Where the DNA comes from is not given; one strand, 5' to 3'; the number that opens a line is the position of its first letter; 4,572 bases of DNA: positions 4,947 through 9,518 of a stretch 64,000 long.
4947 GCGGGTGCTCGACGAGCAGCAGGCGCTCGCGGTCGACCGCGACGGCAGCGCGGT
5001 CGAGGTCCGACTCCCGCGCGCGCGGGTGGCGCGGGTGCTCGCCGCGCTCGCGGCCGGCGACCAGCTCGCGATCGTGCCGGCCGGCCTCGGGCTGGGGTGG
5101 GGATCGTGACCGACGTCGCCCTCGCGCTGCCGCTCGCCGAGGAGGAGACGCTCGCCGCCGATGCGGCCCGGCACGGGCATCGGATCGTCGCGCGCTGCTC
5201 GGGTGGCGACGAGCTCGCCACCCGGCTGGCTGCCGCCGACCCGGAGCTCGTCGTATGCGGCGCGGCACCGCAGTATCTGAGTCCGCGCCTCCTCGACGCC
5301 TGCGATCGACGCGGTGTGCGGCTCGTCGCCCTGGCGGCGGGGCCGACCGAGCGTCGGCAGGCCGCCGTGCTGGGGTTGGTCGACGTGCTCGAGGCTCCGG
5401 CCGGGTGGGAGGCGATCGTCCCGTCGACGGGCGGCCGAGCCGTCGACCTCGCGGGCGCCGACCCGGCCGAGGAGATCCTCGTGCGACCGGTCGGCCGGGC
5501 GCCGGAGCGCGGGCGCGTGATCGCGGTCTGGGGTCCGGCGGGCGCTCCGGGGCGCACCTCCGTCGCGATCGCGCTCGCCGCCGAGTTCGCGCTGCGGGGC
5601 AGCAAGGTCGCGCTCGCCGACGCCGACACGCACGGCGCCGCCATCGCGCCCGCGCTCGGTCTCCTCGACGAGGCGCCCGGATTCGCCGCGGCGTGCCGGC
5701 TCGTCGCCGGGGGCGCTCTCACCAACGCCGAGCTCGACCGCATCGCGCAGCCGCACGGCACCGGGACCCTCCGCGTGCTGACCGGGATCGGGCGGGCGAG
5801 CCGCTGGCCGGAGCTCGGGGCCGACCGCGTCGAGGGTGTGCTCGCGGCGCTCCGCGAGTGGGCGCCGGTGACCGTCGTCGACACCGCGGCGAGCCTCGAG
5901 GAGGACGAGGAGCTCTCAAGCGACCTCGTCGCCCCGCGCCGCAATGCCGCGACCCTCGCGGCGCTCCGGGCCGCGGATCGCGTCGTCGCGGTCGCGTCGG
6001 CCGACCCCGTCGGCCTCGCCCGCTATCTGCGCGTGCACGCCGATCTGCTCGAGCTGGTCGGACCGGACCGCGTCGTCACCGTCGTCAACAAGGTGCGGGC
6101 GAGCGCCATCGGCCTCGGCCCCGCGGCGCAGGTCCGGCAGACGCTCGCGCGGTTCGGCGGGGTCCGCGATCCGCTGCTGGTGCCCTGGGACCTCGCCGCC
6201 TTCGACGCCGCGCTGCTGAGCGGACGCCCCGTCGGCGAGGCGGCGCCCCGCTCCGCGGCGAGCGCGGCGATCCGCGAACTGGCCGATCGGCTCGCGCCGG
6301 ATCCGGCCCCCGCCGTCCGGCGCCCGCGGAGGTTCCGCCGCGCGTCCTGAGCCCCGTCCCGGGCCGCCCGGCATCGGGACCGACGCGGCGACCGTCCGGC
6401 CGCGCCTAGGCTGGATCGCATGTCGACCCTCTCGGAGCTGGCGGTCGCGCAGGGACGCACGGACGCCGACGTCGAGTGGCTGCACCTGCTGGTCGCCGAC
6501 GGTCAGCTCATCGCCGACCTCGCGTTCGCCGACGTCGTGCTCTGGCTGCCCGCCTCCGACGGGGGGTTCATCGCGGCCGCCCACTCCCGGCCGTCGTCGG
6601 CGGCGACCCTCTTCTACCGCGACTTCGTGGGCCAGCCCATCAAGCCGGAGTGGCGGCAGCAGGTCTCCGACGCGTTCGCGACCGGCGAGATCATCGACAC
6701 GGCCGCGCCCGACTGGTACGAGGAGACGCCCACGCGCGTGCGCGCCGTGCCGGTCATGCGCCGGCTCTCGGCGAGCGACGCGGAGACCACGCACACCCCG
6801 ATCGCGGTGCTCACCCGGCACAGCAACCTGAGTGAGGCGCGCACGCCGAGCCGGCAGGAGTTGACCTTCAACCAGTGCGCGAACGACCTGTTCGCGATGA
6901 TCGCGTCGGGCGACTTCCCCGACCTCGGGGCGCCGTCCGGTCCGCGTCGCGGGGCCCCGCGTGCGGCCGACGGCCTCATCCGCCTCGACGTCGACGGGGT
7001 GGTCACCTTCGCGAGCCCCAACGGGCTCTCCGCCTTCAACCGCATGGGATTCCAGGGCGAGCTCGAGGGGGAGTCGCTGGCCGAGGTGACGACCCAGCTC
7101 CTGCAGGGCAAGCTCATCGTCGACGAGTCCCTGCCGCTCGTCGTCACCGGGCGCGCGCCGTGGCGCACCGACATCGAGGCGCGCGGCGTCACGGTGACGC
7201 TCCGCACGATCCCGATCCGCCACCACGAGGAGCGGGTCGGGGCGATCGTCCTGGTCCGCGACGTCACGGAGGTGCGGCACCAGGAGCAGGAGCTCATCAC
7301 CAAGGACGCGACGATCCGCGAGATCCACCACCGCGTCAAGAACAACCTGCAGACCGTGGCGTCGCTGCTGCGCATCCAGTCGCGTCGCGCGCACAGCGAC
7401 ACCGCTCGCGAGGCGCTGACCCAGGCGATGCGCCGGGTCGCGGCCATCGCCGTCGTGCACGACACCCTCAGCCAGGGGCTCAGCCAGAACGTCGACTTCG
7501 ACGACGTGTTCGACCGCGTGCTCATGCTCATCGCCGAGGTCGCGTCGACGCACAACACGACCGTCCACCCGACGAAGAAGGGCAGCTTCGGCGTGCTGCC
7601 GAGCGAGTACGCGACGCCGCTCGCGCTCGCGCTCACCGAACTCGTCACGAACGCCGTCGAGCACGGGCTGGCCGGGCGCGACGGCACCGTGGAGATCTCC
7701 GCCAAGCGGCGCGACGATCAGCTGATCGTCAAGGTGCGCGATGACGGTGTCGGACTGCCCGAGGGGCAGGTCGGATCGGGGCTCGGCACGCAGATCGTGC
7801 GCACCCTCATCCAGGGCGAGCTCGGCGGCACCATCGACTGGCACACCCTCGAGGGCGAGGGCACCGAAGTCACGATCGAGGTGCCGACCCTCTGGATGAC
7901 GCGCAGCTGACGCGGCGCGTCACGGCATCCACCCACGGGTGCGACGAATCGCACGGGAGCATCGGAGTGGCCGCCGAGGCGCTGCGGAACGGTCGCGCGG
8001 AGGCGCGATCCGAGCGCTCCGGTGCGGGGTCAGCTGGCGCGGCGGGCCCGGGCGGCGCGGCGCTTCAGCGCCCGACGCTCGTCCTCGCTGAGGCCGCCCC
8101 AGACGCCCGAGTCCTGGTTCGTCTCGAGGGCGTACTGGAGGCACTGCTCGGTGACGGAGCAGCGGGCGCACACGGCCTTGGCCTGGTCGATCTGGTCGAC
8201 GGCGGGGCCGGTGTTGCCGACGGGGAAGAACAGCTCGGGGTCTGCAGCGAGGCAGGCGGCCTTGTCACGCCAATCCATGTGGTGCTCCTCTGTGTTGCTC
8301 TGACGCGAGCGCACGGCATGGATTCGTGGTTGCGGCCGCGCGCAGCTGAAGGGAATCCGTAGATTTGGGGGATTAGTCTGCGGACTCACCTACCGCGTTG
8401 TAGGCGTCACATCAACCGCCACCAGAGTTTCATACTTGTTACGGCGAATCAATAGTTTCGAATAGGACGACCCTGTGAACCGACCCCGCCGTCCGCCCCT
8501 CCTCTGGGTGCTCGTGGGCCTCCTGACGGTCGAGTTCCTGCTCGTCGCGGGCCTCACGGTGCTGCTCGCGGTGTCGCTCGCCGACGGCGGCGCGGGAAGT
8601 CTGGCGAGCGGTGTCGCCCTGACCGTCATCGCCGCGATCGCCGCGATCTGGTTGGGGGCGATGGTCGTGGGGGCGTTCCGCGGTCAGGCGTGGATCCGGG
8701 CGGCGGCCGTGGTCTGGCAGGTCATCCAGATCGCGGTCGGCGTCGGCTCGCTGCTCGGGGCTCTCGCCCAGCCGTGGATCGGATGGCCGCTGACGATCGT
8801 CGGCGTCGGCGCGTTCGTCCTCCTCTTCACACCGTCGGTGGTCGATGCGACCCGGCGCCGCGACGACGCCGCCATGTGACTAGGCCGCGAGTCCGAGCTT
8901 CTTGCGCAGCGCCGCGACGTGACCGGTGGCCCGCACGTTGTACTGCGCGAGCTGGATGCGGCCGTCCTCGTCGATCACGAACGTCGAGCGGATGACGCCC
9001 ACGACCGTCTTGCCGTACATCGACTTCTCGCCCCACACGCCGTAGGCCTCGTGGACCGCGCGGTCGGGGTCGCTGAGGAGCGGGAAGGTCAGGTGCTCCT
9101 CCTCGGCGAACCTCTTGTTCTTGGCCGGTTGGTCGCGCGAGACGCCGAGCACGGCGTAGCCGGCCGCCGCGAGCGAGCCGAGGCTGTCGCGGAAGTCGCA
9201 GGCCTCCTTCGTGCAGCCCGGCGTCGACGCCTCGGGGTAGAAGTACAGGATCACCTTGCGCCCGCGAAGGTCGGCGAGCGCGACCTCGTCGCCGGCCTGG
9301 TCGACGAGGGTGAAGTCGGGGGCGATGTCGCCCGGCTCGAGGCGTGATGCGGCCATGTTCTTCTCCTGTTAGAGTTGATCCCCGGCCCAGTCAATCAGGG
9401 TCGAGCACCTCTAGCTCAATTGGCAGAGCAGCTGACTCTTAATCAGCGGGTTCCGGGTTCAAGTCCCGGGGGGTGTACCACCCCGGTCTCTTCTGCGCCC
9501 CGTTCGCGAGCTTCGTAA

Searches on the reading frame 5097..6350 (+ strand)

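Call 42: search_protein_families(library=pfam, proteins=[window:5097-6350:+], max_evalue=0.0001)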
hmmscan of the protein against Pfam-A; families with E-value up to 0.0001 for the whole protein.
window:5097-6350:+ (417 aa): 2 families
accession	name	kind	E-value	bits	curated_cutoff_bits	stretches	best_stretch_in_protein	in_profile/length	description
PF01656.29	CbiA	-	1.5e-06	28.6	25.4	1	142-365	1-112/125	CobQ/CobB/MinD/ParA nucleotide binding domain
PF10609.15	ParA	-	3.4e-05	23.9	27.1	1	140-193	4-57/246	NUBPL iron-transfer P-loop NTPase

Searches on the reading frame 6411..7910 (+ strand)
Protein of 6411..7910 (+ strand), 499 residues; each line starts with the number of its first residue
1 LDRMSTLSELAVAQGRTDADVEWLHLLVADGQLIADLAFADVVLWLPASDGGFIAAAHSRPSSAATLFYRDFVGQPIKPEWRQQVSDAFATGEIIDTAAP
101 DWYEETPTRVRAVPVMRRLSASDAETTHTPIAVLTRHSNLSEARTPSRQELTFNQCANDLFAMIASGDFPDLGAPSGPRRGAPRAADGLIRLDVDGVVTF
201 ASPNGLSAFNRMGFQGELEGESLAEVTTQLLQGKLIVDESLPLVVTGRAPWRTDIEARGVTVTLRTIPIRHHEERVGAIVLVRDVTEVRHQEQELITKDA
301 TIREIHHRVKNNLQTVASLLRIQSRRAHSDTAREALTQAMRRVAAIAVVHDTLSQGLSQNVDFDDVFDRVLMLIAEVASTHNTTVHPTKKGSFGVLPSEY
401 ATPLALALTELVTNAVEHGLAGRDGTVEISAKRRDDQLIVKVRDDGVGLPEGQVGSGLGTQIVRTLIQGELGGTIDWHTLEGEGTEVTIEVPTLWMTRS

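Call 42: search_protein_families(library=pfam, proteins=[window:6411-7910:+], max_evalue=0.0001)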
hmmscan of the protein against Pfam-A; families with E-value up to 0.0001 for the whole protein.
window:6411-7910:+ (499 aa): 6 families
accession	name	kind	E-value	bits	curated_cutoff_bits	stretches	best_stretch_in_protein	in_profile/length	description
PF12282.15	GAF_PdtaS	-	5.5e-39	133.8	23.7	1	17-157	12-145/145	Histidine kinase PdtaS, GAF domain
PF07568.18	HisKA_2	-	6.2e-23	81.1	22.3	1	304-374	1-72/76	Histidine kinase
PF02518.31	HATPase_c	-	2.9e-16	60.3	26.4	1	402-492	4-108/111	Histidine kinase-, DNA gyrase B-, and HSP90-like ATPase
PF07536.20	HWE_HK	-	2.5e-09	38.2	22.8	1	304-376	1-71/83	HWE histidine kinase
PF13581.12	HATPase_c_2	-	5.7e-08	33.3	27.4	1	397-466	25-108/127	Histidine kinase-like ATPase domain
PF08448.16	PAS_4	-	6.4e-06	26.8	23.1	1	187-289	6-109/110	PAS fold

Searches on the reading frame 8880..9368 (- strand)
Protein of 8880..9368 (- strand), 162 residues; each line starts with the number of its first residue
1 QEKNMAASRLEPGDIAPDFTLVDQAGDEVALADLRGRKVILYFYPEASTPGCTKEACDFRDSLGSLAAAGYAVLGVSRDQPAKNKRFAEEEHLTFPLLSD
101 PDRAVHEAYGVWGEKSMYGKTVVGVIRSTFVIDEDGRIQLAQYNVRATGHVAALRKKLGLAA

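Call 42: search_protein_families(library=pfam, proteins=[window:8880-9368:-], max_evalue=0.0001)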
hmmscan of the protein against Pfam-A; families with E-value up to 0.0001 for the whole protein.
window:8880-9368:- (162 aa): 3 families
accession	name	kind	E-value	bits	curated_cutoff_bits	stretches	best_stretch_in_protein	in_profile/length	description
PF00578.27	AhpC-TSA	-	7.2e-41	139.5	26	1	12-139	1-122/124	AhpC/TSA family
PF08534.16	Redoxin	-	9.6e-26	90.8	26.6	1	12-147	2-137/148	Redoxin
PF13911.12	AhpC-TSA_2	-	2.2e-05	25.3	27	1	60-114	3-57/114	AhpC/TSA antioxidant enzyme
